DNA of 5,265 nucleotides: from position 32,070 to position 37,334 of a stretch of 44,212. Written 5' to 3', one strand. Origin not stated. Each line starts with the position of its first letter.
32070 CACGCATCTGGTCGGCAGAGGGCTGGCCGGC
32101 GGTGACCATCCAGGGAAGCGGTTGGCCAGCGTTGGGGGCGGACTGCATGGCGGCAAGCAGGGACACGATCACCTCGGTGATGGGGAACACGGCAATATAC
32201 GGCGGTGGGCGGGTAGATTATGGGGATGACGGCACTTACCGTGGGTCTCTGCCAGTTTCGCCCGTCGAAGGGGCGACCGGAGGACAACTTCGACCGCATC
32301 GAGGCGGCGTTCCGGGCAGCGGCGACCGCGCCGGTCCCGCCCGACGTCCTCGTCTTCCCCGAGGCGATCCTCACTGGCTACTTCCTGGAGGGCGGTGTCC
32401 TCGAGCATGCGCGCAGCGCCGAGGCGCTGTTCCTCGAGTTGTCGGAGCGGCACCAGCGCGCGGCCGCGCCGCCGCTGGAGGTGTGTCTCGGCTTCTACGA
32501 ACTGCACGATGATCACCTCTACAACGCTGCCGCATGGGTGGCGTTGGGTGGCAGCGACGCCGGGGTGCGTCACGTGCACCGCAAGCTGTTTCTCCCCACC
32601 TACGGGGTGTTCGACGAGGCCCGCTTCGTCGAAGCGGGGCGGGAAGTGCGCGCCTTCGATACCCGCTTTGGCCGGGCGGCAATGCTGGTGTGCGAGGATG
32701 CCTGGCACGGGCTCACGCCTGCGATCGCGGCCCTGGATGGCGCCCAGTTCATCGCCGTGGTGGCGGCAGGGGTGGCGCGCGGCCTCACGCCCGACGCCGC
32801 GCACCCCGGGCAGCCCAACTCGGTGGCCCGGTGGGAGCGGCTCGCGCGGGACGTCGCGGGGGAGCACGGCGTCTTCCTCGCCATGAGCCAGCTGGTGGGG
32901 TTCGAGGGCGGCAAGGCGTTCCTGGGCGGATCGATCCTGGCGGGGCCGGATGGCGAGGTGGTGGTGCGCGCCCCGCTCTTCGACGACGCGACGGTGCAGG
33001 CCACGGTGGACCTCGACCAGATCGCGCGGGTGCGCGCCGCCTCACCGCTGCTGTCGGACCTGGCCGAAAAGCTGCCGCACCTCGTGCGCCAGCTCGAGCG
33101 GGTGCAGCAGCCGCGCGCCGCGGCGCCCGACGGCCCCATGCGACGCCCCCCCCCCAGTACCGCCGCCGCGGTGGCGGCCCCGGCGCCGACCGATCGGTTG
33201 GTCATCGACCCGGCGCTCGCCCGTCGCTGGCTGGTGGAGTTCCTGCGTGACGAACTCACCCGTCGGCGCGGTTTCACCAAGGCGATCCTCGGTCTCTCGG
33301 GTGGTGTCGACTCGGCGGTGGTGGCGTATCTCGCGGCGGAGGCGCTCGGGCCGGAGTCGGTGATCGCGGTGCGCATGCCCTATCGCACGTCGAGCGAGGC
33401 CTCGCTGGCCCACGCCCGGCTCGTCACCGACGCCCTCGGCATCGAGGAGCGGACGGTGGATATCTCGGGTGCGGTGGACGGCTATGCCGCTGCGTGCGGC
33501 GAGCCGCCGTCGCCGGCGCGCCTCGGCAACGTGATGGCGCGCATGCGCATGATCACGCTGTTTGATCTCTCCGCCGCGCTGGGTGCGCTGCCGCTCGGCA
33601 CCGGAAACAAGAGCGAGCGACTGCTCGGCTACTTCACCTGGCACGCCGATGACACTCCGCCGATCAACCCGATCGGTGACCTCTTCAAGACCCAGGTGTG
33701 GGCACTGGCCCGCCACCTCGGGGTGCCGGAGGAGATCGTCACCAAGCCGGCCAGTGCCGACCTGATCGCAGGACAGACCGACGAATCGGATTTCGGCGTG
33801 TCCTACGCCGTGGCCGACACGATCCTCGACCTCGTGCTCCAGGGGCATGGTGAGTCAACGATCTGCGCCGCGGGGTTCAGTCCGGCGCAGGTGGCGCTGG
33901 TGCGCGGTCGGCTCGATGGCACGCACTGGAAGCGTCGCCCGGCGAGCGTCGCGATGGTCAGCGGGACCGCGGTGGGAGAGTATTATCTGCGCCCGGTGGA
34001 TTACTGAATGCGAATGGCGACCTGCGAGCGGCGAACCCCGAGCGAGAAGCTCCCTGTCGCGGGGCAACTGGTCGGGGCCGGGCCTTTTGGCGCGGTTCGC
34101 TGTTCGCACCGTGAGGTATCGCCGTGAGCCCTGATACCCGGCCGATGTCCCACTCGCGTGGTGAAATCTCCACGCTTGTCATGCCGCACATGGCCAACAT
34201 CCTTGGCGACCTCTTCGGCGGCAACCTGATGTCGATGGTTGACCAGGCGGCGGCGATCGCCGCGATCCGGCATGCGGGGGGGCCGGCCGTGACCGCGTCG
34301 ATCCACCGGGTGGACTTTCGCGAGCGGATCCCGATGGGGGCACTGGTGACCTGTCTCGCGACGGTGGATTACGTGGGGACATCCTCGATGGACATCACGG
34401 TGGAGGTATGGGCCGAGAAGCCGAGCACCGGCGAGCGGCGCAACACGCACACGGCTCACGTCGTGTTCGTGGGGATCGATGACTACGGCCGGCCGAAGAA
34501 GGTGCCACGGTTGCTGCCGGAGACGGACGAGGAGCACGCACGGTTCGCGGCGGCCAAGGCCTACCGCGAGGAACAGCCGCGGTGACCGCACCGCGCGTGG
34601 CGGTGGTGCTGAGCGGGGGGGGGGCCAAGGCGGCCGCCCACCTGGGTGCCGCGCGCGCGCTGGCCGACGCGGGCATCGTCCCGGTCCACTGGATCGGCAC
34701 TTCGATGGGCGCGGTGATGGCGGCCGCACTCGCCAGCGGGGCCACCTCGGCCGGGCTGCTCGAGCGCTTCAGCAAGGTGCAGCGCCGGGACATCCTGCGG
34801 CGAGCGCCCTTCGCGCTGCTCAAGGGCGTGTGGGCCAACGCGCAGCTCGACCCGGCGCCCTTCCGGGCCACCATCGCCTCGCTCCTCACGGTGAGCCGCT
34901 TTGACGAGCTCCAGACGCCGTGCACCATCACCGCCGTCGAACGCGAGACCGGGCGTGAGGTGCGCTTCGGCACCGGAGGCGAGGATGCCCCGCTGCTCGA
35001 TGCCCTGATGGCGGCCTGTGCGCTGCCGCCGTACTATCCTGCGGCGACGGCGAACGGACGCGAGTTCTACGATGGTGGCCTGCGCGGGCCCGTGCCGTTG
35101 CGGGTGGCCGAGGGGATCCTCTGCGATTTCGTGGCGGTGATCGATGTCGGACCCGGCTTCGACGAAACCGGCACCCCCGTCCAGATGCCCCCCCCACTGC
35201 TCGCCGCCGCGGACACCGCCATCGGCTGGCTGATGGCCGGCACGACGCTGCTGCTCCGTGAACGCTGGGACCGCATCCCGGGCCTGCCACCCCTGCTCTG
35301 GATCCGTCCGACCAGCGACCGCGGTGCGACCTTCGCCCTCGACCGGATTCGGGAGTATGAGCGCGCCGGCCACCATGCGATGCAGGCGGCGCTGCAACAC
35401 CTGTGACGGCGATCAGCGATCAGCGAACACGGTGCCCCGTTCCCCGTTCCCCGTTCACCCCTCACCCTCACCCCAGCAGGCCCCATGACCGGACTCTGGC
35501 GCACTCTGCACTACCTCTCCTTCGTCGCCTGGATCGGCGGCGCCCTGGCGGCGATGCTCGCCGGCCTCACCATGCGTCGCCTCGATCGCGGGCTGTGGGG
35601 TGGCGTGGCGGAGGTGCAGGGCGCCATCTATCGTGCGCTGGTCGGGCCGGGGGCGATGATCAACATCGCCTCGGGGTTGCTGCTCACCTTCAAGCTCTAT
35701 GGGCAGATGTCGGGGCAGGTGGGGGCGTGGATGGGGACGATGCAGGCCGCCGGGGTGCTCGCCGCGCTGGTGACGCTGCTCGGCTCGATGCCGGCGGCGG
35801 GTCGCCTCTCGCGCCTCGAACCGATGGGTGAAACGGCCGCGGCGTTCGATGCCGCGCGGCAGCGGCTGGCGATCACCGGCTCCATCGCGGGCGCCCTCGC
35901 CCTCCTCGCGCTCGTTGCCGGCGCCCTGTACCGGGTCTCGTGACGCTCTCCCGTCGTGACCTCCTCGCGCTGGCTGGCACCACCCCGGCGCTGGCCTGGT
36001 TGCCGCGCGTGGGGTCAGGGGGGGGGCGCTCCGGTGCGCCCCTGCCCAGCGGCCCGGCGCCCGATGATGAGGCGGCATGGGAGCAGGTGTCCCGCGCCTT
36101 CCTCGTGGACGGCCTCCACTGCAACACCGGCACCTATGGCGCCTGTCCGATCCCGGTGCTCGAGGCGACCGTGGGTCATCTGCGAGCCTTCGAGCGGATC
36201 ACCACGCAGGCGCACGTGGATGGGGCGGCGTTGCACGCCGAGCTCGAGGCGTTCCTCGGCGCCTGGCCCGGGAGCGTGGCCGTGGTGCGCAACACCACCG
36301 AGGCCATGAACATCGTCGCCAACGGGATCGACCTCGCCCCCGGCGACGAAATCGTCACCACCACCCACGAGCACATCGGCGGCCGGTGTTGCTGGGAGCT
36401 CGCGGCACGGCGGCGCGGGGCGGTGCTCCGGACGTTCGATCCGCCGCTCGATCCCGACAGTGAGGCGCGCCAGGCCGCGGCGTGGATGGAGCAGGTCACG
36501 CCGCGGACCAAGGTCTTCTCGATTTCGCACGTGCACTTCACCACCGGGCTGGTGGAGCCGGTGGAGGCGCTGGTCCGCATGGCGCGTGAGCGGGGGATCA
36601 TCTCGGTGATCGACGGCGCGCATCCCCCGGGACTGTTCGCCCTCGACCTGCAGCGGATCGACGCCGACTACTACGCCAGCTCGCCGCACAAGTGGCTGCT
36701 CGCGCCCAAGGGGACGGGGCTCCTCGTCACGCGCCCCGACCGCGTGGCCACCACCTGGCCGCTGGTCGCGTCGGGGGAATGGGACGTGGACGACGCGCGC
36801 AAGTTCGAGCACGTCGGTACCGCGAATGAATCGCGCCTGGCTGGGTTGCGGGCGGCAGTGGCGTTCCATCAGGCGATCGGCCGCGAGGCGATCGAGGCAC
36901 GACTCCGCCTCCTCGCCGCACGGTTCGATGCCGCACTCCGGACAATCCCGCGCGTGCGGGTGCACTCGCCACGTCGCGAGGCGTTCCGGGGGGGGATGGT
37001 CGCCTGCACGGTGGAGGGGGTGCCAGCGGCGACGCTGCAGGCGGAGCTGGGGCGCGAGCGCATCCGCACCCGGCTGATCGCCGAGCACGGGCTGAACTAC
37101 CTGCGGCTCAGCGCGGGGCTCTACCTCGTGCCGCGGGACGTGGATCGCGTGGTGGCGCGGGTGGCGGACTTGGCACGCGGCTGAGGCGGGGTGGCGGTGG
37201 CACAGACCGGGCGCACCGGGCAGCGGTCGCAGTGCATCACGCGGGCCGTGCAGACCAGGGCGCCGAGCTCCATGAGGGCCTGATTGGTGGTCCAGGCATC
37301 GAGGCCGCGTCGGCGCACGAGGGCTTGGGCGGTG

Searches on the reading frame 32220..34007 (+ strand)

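Call 56: search_protein_families(library=pfam, proteins=[window:32220-34007:+], max_evalue=0.00001)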
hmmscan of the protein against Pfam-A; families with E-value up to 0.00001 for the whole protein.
window:32220-34007:+ (595 aa): 3 families
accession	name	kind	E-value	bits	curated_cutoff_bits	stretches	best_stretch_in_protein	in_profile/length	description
PF02540.23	NAD_synthase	-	1.2e-64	218.2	21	1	338-574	5-241/242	NAD synthase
PF00795.27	CN_hydrolase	-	3.2e-32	112.3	23.2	1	7-272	1-255/256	Carbon-nitrogen hydrolase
PF06508.19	QueC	-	1.5e-06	28.3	22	0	354-416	1-61/210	Queuosine biosynthesis protein QueC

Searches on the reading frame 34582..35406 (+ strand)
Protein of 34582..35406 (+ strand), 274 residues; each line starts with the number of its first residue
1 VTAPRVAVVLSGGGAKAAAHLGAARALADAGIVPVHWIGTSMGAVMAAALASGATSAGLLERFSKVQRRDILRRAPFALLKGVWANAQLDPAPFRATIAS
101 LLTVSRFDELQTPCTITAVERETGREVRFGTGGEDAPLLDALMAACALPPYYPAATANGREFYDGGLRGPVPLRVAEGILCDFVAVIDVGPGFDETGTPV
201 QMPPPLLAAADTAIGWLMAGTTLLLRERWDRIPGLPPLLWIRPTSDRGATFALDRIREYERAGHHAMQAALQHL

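Call 56: search_protein_families(library=pfam, proteins=[window:34582-35406:+], max_evalue=0.00001)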
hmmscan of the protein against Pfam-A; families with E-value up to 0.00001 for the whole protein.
window:34582-35406:+ (274 aa): 1 family
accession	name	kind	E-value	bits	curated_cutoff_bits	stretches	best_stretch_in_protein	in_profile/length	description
PF01734.28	Patatin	-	6.3e-34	118.3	27.7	1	8-176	1-190/191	Patatin-like phospholipase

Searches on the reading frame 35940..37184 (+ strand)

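Call 56: search_protein_families(library=pfam, proteins=[window:35940-37184:+], max_evalue=0.00001)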
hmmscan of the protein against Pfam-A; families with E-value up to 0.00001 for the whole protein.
window:35940-37184:+ (414 aa): 2 families
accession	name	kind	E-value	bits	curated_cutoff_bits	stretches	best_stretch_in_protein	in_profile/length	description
PF00266.25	Aminotran_5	-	8.9e-45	153.7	21.5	1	87-378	37-336/371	Aminotransferase class-V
PF01041.23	DegT_DnrJ_EryC1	-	5.2e-12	46.1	19.8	1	98-380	29-306/360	DegT/DnrJ/EryC1/StrS aminotransferase family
